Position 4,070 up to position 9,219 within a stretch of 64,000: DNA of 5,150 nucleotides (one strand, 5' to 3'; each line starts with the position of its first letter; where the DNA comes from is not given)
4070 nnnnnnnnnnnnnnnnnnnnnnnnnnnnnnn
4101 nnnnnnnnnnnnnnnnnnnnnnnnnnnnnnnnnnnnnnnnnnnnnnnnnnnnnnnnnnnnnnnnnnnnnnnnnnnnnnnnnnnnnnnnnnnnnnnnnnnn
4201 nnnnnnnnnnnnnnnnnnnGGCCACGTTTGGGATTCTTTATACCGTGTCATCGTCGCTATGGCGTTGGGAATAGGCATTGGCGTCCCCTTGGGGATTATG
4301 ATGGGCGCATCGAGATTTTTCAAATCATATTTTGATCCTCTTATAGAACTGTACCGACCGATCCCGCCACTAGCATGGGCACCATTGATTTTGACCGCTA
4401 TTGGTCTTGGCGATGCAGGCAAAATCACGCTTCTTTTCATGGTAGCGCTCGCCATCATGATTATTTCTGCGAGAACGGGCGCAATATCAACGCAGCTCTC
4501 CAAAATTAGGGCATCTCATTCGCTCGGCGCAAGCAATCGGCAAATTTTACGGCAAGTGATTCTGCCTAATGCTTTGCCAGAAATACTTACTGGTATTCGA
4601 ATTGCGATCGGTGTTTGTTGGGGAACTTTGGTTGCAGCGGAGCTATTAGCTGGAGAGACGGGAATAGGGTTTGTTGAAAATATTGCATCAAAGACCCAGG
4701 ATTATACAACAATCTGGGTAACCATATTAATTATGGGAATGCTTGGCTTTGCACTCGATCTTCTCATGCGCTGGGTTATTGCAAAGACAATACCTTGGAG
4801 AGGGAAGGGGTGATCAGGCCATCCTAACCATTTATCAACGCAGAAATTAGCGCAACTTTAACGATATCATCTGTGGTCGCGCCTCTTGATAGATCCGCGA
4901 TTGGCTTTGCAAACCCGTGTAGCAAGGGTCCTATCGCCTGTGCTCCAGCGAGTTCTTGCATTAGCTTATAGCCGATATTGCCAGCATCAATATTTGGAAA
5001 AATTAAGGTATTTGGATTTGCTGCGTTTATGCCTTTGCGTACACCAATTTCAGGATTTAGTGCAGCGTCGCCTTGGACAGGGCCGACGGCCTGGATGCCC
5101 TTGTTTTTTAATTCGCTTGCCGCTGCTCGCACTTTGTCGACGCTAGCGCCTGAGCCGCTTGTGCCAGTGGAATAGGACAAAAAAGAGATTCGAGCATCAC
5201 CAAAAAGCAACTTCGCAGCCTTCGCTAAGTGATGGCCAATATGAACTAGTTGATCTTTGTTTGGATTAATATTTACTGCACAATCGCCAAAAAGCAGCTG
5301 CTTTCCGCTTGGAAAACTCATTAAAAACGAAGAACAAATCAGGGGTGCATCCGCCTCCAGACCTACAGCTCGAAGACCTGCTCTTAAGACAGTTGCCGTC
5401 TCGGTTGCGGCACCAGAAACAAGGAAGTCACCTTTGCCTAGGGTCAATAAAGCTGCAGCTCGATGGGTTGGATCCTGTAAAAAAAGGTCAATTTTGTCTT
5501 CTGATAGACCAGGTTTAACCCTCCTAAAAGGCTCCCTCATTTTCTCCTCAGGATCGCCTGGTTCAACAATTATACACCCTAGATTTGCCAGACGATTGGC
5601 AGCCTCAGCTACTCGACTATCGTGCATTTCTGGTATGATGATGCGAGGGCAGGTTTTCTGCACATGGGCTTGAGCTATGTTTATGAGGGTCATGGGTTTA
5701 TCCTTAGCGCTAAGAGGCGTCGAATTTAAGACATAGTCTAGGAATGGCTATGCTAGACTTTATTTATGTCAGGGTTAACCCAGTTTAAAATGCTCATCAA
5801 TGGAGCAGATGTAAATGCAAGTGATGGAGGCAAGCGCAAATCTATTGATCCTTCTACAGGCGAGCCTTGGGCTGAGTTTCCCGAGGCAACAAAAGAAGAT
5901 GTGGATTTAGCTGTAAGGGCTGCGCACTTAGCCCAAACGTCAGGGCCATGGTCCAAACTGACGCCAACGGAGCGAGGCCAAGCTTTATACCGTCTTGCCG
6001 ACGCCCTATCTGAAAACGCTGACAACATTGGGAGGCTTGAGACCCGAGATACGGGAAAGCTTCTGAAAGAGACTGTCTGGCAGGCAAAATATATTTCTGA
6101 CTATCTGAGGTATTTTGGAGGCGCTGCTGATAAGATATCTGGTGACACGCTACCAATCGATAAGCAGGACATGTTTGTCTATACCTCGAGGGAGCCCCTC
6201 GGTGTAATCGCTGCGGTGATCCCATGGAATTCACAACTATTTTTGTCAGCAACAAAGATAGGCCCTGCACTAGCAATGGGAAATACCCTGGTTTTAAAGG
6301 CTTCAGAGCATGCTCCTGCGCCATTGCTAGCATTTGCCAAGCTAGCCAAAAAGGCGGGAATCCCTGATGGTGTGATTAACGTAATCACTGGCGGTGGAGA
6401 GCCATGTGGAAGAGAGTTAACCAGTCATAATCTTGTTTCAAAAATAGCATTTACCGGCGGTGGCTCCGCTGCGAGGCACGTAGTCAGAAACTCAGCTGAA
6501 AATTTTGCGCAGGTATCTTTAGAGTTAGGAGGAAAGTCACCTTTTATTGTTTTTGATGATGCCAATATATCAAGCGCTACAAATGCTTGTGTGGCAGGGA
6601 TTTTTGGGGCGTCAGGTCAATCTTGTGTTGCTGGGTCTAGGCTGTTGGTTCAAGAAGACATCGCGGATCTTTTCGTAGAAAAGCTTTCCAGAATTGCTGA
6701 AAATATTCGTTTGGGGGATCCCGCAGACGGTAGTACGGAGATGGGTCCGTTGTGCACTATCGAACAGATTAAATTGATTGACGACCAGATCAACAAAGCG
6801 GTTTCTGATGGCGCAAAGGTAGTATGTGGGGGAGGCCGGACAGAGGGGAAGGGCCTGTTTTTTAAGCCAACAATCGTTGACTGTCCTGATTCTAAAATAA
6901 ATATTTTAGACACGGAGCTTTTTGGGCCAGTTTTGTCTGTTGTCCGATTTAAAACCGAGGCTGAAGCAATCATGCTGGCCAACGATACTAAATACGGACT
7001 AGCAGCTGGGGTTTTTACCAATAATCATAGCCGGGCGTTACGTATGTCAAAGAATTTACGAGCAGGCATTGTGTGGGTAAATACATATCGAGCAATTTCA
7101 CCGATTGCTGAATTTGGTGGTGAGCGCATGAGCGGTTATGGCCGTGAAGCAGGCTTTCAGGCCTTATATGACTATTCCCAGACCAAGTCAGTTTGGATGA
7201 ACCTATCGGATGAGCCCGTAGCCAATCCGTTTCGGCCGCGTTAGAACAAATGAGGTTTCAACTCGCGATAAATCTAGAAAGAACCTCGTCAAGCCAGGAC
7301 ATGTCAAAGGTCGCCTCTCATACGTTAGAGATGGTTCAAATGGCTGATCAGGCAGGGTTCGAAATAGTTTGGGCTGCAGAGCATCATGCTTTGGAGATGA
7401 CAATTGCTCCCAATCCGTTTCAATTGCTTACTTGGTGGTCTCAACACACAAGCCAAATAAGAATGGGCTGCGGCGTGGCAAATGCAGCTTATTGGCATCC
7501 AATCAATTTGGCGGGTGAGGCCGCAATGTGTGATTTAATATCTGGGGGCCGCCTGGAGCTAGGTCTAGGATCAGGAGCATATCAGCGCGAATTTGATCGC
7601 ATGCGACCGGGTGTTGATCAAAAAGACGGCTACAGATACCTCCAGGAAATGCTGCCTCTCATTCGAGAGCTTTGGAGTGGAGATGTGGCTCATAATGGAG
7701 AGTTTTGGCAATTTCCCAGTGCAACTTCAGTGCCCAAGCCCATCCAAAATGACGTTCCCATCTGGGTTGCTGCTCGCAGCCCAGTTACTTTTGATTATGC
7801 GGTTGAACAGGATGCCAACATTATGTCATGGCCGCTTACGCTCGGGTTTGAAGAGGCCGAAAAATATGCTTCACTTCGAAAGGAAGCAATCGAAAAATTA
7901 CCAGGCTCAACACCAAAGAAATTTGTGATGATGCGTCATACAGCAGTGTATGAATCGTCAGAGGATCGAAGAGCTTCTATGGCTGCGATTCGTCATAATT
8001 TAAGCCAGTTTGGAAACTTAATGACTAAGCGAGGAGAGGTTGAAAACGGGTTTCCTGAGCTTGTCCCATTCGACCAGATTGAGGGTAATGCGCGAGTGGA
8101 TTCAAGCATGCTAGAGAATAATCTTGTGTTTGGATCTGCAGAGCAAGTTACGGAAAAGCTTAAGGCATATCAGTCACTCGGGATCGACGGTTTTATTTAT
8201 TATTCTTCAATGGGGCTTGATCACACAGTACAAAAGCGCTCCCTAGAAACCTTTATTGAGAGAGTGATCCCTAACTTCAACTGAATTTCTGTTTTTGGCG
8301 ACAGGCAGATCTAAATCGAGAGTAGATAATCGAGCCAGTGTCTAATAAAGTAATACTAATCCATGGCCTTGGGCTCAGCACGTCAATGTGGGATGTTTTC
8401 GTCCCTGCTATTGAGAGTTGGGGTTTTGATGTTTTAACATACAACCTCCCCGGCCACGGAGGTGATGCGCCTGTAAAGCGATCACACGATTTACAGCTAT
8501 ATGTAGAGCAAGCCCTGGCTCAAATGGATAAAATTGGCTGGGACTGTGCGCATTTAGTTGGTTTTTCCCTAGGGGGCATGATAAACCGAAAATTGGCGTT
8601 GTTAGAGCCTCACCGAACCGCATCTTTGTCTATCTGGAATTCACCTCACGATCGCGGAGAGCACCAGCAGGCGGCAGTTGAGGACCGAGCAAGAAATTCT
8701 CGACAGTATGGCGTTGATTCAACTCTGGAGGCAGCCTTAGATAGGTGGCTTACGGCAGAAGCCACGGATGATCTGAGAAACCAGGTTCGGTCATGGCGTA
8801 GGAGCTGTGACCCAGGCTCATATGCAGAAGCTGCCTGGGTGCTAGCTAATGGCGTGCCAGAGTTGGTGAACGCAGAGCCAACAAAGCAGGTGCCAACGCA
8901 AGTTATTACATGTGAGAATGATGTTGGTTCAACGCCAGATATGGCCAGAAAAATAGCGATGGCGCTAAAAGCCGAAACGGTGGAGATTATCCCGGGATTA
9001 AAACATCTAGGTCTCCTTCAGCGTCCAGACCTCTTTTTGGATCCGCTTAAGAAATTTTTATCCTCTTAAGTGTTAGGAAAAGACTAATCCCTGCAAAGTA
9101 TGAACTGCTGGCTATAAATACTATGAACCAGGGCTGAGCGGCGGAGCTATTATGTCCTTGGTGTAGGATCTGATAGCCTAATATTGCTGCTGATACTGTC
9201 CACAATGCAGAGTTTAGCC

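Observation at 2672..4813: TauC-type ABC permease with a ~430-aa insertion (two extra TM helices plus a ~380-aa helical domain) in its first periplasmic loop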

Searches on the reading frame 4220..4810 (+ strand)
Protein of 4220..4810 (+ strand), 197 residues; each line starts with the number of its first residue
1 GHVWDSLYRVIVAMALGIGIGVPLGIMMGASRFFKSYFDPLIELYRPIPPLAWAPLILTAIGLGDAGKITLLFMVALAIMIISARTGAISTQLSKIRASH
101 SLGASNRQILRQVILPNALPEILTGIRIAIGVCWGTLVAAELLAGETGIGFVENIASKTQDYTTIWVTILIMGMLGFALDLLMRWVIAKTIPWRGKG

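Call 48: find_homologous_proteins(query=window:4220-4810:+, max_evalue=1e-10)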
Query window:4220-4810:+ (197 aa): 7552 proteins with E <= 1e-10 among 8000 candidates; the best 120 are listed.
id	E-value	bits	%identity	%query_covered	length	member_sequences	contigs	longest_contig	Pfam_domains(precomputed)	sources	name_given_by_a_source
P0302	5.2e-98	345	80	100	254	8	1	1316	PF00528.28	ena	-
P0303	2.0e-96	340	79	100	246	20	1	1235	PF00528.28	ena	-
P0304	2.4e-96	339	79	100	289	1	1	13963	PF00528.28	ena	-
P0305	3.1e-96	339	79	100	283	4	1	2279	PF00528.28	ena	-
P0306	4.4e-96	338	79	100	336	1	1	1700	PF00528.28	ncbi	ncbi:MAG: ABC transporter permease subunit, partial [Pseudomonadota bacterium]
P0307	7.3e-96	338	78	100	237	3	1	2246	PF00528.28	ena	-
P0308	9.3e-96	337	79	100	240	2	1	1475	PF00528.28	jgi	jgi:taurine transport system permease protein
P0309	1.3e-95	337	79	100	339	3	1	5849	PF00528.28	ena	-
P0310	1.8e-95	336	78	100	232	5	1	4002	PF00528.28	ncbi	ncbi:MAG: ABC transporter permease subunit, partial [Alphaproteobacteria bacterium]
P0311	2.2e-95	336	80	100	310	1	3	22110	PF00528.28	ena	-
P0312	2.5e-95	336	79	100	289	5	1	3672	PF00528.28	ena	-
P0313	2.6e-95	336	77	100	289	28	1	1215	PF00528.28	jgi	jgi:taurine transport system permease protein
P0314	4.3e-95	335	76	100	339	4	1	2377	PF00528.28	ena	-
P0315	4.7e-95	335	79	100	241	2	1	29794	PF00528.28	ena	-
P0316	5.2e-95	335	76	100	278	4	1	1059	PF00528.28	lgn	-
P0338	5.3e-91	322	75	100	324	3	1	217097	PF00528.28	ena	-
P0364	1.4e-83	298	69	100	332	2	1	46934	PF00528.28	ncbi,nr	ncbi:ABC transporter permease [Candidatus Pelagibacter sp.]|nr:ABC transporter permease [Candidatus 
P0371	3.9e-83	296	68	100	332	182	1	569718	PF00528.28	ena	-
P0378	1.2e-82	295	67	100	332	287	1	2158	PF00528.28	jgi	jgi:taurine transport system permease protein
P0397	4.4e-81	290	66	100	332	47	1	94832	PF00528.28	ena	-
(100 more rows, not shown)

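Call 50: find_encoding_contigs(protein=P0371, flank=6000, max_places=3)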
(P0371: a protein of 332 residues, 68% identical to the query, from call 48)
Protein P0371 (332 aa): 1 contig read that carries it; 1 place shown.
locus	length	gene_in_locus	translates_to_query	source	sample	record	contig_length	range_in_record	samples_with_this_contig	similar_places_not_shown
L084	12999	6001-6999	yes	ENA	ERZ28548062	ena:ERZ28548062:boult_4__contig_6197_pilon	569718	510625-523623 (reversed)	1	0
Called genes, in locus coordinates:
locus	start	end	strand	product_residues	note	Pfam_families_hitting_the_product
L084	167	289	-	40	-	-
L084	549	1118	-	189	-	PF01262:AlaDh_PNT_C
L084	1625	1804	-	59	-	-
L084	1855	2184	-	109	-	PF00202:Aminotran_3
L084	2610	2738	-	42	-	-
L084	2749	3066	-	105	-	PF00202:Aminotran_3 (weak)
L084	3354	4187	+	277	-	PF09084:NMT1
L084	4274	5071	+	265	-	PF00005:ABC_tran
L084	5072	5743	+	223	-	-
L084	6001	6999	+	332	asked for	PF00528:BPD_transp_1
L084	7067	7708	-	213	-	PF13489:Methyltransf_23, PF00398:RrnaAD (weak), PF08241:Methyltransf_11 (weak), PF08242:Methyltransf_12 (weak)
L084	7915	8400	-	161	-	-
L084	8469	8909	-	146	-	-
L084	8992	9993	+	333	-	PF02615:Ldh_2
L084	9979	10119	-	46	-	-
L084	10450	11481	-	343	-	-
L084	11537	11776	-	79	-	-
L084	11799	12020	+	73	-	PF00535:Glycos_transf_2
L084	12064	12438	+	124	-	-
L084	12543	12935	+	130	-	PF01370:Epimerase, PF16363:GDP_Man_Dehyd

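Call 51: find_encoding_contigs(protein=P0338, flank=6000, max_places=2)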
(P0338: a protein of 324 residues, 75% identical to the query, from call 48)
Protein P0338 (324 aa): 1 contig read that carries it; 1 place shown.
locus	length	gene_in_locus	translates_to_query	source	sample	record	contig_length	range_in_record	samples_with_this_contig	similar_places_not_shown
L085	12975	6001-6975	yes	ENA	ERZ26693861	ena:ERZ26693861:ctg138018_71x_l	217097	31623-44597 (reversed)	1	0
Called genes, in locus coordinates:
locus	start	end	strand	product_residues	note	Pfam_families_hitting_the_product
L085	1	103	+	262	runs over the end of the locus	PF02348:CTP_transf_3, PF12804:NTP_transf_3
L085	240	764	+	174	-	PF01327:Pep_deformylase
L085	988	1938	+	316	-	PF00551:Formyl_trans_N, PF02911:Formyl_trans_C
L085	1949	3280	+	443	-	PF01029:NusB, PF22458:RsmF-B_ferredox, PF01189:Methyltr_RsmB-F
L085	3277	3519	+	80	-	-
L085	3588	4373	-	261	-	PF01300:Sua5_yciO_yrdC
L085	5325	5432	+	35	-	PF13936:HTH_38 (weak)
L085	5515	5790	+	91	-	PF00665:rve (weak)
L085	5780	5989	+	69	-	-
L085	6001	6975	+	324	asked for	PF00528:BPD_transp_1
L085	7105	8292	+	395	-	PF00155:Aminotran_1_2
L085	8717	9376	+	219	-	PF00106:adh_short, PF01370:Epimerase (weak), PF08659:KR, PF13561:adh_short_C2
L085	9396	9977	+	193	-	PF03695:UPF0149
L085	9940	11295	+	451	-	PF05195:AMP_N, PF00557:Peptidase_M24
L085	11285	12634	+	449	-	PF07992:Pyr_redox_2 (faint), PF00890:FAD_binding_2 (faint), PF01266:DAO (faint), PF01494:FAD_binding_3, PF05834:Lycopene_cycl (faint), PF08491:SE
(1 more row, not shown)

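Call 53: find_encoding_contigs(protein=P0364, flank=4000, max_places=3)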
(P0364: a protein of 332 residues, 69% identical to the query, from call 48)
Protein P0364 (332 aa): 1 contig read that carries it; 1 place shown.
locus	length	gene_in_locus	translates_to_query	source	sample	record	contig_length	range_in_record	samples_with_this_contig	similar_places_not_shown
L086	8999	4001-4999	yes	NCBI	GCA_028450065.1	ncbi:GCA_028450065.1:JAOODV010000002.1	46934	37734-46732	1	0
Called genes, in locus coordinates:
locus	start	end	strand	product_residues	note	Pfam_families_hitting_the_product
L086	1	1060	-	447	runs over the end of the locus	PF00202:Aminotran_3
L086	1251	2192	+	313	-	PF09084:NMT1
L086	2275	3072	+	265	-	PF00005:ABC_tran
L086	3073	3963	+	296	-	-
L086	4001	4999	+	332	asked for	PF00528:BPD_transp_1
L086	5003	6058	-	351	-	PF00005:ABC_tran, PF13304:AAA_21 (faint), PF08402:TOBE_2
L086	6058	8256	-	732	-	PF00528:BPD_transp_1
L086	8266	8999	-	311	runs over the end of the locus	PF01547:SBP_bac_1, PF13416:SBP_bac_8, PF13531:SBP_bac_11, PF13343:SBP_bac_6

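Call 54: find_encoding_contigs(protein=P0397, flank=4000, max_places=3)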
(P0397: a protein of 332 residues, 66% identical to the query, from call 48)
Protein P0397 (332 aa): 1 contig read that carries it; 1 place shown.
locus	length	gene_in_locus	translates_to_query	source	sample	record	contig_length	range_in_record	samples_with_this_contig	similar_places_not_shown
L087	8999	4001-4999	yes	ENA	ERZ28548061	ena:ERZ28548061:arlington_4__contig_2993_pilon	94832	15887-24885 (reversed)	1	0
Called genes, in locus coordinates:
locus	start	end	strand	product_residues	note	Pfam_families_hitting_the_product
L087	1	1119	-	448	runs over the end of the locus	PF00202:Aminotran_3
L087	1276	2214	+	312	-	PF09084:NMT1, PF12974:Phosphonate-bd (weak)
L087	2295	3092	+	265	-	PF00005:ABC_tran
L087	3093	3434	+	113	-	-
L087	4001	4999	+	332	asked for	PF00528:BPD_transp_1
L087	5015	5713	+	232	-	PF01177:Asp_Glu_race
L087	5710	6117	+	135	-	-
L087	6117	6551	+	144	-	-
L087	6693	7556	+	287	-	PF02615:Ldh_2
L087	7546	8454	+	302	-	PF01515:PTA_PTB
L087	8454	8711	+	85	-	PF13847:Methyltransf_31 (faint)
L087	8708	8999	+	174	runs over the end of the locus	-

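Call 55: find_encoding_contigs(protein=P0378, flank=4000, max_places=6)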
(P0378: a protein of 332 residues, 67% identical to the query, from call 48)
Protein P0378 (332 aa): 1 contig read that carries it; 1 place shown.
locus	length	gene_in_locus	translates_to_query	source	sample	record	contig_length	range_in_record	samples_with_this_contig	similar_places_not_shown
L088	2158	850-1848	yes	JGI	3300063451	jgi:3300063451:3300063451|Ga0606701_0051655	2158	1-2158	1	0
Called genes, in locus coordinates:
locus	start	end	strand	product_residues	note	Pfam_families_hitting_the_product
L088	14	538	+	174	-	-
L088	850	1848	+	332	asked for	PF00528:BPD_transp_1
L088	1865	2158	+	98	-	?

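Call 57: find_related_loci(query=P0371, collection=metagenome_contigs, flank=3000)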
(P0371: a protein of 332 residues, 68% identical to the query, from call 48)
Query P0371 (332 aa) in metagenome_contigs; peptide patterns used: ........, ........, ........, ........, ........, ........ (x = any residue, [..] = any of these).
600 stretches matched a pattern (row limit reached: there are more); 574 encode a relative of the query (tblastn E <= 1e-3); the best 80 are kept; 80 distinct loci.
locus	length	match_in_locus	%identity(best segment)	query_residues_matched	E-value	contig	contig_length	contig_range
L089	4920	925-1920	97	1-332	0e+0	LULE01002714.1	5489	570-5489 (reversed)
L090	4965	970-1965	97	1-332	0e+0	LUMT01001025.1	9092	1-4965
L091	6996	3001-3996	97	1-332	0e+0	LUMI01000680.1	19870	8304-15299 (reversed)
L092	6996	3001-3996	97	1-332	0e+0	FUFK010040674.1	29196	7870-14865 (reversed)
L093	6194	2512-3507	96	1-332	0e+0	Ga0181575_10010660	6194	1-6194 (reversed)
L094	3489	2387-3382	96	1-332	0e+0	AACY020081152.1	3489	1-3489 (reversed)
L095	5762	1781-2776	96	1-332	0e+0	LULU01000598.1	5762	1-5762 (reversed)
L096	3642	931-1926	96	1-332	0e+0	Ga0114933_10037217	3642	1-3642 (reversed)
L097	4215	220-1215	97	1-332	0e+0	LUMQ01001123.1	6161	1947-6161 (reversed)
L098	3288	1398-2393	96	1-332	0e+0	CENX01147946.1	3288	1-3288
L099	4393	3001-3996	96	1-332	0e+0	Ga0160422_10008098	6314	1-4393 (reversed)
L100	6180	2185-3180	96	1-332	0e+0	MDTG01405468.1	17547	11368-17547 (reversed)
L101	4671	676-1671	96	1-332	0e+0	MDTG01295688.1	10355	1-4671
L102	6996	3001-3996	96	1-332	0e+0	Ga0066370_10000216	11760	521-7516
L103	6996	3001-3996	96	1-332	0e+0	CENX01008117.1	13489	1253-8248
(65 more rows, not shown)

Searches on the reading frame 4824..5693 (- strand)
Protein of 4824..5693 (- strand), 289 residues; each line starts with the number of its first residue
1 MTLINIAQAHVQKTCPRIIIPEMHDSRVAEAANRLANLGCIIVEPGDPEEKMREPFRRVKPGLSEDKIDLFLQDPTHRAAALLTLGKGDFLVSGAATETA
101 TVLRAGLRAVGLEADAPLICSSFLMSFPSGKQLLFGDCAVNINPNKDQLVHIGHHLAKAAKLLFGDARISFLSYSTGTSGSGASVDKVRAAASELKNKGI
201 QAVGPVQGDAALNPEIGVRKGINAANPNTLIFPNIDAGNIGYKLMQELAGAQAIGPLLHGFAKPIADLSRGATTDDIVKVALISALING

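Call 3: search_protein_families(library=pfam, proteins=[window:4824-5693:-], max_evalue=0.01)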
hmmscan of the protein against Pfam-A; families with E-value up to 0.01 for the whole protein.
window:4824-5693:- (289 aa): 1 family
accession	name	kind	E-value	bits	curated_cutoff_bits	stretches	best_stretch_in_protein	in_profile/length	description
PF01515.24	PTA_PTB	-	2.4e-62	211.6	24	1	62-285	91-319/319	Phosphate acetyl/butaryl transferase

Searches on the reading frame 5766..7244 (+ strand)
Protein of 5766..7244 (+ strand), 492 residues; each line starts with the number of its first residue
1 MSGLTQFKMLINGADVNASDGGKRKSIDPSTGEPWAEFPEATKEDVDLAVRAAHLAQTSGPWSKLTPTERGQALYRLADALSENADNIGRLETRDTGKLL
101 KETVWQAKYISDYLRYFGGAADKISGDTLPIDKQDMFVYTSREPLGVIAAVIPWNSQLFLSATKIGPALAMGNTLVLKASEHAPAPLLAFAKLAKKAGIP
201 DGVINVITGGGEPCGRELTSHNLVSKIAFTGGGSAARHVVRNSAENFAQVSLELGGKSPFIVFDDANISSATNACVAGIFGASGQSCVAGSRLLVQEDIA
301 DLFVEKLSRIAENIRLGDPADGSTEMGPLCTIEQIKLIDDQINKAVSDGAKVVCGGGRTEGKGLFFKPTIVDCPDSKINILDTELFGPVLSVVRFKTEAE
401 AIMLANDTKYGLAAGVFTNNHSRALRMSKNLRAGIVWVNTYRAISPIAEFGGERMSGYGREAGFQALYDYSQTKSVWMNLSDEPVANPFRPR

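Call 42: search_protein_families(library=pfam, proteins=[window:5766-7244:+], max_evalue=0.00001)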
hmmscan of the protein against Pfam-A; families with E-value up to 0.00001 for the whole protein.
window:5766-7244:+ (492 aa): 1 family
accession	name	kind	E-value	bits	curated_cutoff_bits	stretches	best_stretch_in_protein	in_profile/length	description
PF00171.27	Aldedh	-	3.5e-158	527.4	23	1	20-476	5-461/461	Aldehyde dehydrogenase family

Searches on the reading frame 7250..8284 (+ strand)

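Call 42: search_protein_families(library=pfam, proteins=[window:7250-8284:+], max_evalue=0.00001)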
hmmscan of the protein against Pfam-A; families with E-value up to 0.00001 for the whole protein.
window:7250-8284:+ (344 aa): 1 family
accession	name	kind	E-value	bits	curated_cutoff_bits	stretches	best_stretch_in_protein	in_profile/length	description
PF00296.26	Bac_luciferase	-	7e-57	193.6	27.9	1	3-313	3-313/314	Luciferase-like monooxygenase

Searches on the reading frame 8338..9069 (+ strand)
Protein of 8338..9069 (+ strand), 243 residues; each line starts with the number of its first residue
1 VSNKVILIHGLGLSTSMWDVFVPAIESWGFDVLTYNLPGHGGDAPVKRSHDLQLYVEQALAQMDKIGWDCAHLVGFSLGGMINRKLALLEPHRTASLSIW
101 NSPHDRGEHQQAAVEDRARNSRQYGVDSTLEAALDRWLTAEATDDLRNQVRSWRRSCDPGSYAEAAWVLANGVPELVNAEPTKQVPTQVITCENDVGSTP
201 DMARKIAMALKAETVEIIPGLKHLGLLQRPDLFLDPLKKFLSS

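Call 42: search_protein_families(library=pfam, proteins=[window:8338-9069:+], max_evalue=0.00001)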
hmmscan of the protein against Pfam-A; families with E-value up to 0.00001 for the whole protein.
window:8338-9069:+ (243 aa): 3 families
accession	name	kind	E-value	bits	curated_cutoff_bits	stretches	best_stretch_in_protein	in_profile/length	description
PF00561.26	Abhydrolase_1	-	1.8e-18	67.5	25.8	1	5-112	3-112/245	alpha/beta hydrolase fold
PF12697.13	Abhydrolase_6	-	2.5e-18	68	26.3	1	5-234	1-215/217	Alpha/beta hydrolase family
PF12146.15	Hydrolase_4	-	4.1e-10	39.8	27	1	4-224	6-233/239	Serine aminopeptidase, S33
